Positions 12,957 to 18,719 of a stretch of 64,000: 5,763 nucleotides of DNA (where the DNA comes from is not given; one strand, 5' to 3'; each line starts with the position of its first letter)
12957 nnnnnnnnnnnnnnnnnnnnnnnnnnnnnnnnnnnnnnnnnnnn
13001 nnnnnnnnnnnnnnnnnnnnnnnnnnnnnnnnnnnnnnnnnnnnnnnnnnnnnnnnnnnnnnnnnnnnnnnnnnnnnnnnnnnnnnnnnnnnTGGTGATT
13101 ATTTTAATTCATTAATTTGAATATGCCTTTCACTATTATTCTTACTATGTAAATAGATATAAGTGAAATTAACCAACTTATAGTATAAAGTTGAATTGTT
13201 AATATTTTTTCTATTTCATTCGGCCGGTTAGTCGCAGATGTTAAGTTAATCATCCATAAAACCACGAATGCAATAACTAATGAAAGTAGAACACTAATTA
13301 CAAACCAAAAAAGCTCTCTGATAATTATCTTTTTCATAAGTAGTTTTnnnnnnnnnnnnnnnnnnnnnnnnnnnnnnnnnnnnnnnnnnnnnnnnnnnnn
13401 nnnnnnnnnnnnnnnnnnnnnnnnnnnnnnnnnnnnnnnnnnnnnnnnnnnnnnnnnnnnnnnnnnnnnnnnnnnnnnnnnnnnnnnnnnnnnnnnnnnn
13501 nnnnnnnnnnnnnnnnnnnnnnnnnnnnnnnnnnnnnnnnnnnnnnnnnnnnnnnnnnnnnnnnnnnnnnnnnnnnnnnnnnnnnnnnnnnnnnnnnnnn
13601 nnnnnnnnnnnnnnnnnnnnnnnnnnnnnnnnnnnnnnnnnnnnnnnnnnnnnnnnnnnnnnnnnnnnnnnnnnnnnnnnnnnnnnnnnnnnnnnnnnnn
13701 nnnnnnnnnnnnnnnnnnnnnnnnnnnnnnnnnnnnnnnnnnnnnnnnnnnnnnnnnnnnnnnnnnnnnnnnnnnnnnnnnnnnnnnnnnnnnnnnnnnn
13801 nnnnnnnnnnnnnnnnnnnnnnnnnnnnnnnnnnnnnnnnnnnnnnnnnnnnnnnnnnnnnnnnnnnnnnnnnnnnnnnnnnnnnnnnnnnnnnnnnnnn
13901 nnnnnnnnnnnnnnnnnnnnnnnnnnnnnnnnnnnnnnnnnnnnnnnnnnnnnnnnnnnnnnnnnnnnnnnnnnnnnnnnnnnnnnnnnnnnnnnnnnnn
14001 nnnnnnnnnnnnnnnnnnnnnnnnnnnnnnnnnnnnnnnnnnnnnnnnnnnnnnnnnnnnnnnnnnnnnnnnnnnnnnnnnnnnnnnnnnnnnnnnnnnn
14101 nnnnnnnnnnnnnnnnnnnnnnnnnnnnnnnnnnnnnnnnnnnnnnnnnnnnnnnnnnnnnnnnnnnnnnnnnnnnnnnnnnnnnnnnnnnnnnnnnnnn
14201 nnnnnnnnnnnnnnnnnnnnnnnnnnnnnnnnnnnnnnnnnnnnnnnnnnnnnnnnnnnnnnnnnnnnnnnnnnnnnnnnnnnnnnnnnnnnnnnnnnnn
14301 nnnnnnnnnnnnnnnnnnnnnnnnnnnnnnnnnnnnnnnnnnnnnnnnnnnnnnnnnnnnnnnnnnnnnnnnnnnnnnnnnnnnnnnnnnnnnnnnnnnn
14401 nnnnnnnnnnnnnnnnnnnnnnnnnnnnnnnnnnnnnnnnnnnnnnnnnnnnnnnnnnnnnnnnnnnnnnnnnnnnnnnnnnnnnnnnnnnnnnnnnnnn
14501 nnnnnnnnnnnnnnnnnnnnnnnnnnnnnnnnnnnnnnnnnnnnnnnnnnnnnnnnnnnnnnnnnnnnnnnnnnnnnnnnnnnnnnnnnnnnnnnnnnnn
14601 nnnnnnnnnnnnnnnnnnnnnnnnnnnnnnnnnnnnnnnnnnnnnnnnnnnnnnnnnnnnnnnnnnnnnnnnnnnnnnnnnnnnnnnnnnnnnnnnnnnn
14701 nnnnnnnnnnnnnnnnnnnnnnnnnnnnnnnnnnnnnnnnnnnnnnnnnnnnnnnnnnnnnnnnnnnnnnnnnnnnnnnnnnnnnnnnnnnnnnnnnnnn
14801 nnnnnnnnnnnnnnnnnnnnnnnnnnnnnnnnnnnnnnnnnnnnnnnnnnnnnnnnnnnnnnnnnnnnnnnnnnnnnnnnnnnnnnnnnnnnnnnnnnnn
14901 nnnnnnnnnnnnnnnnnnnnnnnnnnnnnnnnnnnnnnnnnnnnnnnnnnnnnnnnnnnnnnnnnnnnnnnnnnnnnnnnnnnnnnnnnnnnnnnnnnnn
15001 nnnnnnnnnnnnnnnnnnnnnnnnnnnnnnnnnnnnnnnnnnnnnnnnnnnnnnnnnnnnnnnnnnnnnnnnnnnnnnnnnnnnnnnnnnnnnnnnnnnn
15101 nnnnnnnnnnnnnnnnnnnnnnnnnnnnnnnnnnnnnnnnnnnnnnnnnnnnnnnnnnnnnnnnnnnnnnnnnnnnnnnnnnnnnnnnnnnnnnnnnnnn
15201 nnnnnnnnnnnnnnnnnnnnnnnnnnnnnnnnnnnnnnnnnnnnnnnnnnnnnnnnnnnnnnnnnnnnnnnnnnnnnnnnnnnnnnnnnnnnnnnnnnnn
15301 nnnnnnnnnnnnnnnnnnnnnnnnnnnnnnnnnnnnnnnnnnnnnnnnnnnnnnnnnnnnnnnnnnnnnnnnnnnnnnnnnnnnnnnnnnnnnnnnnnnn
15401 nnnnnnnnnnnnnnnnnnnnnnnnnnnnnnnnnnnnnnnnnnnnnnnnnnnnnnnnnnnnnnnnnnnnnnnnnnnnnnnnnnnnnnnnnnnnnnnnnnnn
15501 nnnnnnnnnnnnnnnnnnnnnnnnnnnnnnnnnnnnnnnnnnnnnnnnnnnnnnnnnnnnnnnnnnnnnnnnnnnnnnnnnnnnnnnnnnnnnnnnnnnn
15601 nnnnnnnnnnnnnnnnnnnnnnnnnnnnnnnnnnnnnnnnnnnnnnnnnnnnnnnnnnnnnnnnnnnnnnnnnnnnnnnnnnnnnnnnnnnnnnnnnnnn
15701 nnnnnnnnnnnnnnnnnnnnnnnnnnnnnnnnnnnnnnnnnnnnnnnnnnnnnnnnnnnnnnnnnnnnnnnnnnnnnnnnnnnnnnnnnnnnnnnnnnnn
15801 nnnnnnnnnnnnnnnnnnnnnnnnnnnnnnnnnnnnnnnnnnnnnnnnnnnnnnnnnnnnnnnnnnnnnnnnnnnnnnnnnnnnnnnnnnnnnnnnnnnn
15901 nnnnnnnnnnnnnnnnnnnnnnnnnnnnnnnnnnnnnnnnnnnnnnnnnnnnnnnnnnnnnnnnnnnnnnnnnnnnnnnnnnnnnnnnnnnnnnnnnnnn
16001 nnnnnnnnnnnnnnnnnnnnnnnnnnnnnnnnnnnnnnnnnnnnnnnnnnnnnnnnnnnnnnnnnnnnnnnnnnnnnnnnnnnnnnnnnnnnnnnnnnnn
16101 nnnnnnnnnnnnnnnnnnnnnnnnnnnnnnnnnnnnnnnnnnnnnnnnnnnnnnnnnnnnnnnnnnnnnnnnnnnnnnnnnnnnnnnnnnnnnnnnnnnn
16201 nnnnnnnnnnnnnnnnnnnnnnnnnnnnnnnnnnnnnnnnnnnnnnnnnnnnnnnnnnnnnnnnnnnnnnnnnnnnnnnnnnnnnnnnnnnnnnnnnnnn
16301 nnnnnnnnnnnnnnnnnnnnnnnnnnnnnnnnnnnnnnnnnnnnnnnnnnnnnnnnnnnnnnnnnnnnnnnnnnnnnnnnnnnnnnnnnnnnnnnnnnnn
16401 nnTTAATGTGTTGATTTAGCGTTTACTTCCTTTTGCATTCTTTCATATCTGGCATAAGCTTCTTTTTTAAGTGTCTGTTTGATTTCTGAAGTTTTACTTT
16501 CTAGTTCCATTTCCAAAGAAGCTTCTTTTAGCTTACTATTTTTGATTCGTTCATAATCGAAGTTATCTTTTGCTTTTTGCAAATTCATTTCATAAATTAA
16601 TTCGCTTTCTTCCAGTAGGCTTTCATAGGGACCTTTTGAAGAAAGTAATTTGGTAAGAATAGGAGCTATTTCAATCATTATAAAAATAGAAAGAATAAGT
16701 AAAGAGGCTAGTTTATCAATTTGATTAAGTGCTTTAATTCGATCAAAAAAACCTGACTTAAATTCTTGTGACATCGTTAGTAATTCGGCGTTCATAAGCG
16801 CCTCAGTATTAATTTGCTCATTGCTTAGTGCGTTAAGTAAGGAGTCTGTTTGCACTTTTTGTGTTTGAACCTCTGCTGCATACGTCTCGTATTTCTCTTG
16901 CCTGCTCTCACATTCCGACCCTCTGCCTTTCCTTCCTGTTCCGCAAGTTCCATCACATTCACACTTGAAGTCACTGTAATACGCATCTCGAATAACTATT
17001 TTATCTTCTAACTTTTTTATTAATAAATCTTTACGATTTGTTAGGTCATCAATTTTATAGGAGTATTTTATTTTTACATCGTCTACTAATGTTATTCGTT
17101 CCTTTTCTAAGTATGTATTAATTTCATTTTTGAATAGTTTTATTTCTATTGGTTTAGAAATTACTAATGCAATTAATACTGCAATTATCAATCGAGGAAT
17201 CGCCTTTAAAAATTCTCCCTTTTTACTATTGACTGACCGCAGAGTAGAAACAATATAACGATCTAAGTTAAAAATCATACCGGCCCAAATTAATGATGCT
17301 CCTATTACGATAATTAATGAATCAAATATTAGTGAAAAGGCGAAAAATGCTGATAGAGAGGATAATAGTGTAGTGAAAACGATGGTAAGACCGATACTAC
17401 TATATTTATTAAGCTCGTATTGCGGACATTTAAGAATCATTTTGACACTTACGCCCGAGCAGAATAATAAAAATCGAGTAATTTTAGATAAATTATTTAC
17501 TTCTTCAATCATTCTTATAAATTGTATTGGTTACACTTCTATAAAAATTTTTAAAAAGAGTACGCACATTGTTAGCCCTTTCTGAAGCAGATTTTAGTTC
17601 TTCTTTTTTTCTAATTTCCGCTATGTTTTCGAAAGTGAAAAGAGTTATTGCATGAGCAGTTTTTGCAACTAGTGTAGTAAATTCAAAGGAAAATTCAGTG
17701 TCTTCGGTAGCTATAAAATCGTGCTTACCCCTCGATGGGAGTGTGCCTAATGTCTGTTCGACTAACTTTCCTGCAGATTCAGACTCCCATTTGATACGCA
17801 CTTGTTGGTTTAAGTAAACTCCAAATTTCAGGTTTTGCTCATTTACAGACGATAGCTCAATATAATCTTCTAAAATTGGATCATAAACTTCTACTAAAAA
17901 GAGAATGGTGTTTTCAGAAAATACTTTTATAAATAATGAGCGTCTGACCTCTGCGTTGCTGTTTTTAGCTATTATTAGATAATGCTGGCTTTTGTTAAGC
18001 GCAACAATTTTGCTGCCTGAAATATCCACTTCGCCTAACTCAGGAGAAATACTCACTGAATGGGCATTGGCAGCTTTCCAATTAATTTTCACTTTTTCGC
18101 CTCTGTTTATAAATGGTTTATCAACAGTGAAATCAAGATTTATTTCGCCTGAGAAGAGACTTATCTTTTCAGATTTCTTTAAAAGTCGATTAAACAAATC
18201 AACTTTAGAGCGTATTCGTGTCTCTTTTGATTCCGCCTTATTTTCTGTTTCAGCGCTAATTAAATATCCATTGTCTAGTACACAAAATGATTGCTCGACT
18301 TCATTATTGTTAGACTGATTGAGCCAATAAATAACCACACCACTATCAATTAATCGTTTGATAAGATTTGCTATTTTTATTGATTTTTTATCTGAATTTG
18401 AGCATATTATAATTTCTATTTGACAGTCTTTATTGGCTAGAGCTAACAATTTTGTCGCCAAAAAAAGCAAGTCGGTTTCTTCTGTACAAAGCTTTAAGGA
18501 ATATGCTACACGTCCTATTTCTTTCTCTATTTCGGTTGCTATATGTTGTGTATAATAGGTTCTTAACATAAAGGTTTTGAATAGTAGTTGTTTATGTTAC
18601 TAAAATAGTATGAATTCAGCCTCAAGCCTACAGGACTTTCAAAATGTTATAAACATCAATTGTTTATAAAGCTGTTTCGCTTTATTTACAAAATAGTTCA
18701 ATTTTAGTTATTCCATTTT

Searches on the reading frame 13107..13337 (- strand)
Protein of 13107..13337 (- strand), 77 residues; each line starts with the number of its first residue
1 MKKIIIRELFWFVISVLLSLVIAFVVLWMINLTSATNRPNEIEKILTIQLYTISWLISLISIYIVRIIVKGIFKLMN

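Call 59: search_protein_families(library=phrogs, proteins=[window:13107-13337:-], max_evalue=0.1)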
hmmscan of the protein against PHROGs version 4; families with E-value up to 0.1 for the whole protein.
seq(77 aa): 2 families
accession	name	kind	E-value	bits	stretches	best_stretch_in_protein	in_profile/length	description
phrog_30661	-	unknown function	0.026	15.6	1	14-66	18-67/116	-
phrog_2344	-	unknown function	0.039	14.6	1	18-70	65-118/162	-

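Call 60: search_protein_families(library=pfam, proteins=[window:13107-13337:-], max_evalue=10)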
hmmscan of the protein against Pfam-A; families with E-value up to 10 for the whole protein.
seq(77 aa): 7 families
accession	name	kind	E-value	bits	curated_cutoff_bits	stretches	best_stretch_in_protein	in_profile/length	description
PF05656.20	DUF805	-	0.47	11.4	25.7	1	7-62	10-65/111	Protein of unknown function (DUF805)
PF11391.13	DUF2798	-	0.73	10.4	23.5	1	51-75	34-58/59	Protein of unknown function (DUF2798)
PF06749.17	DUF1218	-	0.85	10.6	25.3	1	15-62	4-50/95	Protein of unknown function (DUF1218)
PF08510.17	PIG-P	-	1.3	9.4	39.3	1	7-69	2-57/121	PIG-P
PF00895.25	ATP-synt_8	-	2.5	9.1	23.4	1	49-68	3-22/55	ATP synthase protein 8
PF24073.1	DUF7365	-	4.7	7.8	27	1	1-44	1-44/101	Coiled-coil region of unknown function (DUF7365)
PF08058.16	NPCC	-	5.3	7.5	33.9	1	2-76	23-93/134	Nuclear pore complex component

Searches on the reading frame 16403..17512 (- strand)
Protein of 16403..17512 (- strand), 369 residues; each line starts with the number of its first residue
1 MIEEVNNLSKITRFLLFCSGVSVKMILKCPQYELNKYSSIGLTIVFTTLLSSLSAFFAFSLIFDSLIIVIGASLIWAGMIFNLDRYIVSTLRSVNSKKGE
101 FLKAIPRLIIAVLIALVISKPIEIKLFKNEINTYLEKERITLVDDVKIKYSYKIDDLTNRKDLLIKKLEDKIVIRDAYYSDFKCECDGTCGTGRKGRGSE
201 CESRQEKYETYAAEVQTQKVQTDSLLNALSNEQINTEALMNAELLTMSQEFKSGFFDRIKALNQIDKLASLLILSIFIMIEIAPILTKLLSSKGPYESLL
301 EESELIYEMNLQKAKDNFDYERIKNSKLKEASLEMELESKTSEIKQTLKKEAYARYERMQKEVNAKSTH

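Call 4: search_protein_families(library=pfam, proteins=[window:16403-17512:-], max_evalue=0.01)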
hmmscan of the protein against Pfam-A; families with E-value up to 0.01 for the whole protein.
window:16403-17512:- (369 aa): 1 family
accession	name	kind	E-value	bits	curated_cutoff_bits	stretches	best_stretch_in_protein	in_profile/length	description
PF14362.11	DUF4407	-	3.6e-64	217.4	31.3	1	27-303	4-296/297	Domain of unknown function (DUF4407)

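Call 31: search_protein_families(library=ncbifam, proteins=[window:16403-17512:-], max_evalue=0.01)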
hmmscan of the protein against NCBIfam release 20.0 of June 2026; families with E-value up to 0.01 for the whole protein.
window:16403-17512:- (369 aa): 2 families
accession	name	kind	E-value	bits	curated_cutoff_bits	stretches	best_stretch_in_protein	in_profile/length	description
NF046011.1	MAG4940_fam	subfamily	0.0023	17.4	35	1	15-119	175-271/286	MAG4940 family membrane protein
NF033459.1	DksA_like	equivalog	0.0024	18.2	105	1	299-355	21-77/113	RNA polymerase-binding protein DksA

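Call 59: search_protein_families(library=phrogs, proteins=[window:16403-17512:-], max_evalue=0.1)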
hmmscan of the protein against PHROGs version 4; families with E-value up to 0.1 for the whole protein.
window:16403-17512:- (369 aa): 1 family
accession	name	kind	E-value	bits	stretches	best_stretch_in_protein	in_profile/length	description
phrog_10335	-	unknown function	0.059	14.8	1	68-122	4-54/63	-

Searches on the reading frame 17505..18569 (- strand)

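Call 5: search_protein_families(library=pfam, proteins=[window:17505-18569:-], max_evalue=0.01)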
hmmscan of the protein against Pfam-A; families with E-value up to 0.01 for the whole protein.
window:17505-18569:- (354 aa): 1 family
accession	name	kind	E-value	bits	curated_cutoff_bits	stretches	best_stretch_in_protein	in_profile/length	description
PF13091.12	PLDc_2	-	0.00044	20.5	27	1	37-102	25-92/132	PLD-like domain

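Call 31: search_protein_families(library=ncbifam, proteins=[window:17505-18569:-], max_evalue=0.01)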
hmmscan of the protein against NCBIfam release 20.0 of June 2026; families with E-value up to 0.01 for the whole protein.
window:17505-18569:- (354 aa): 0 families

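Call 59: search_protein_families(library=phrogs, proteins=[window:17505-18569:-], max_evalue=0.1)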
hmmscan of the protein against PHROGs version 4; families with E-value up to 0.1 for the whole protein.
window:17505-18569:- (354 aa): 2 families
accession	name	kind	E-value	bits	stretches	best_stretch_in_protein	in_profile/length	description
phrog_2155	-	head and packaging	6.9e-05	22.5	1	147-217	864-938/1193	virion structural protein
phrog_4196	-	unknown function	0.035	15.2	0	215-245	15-45/70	-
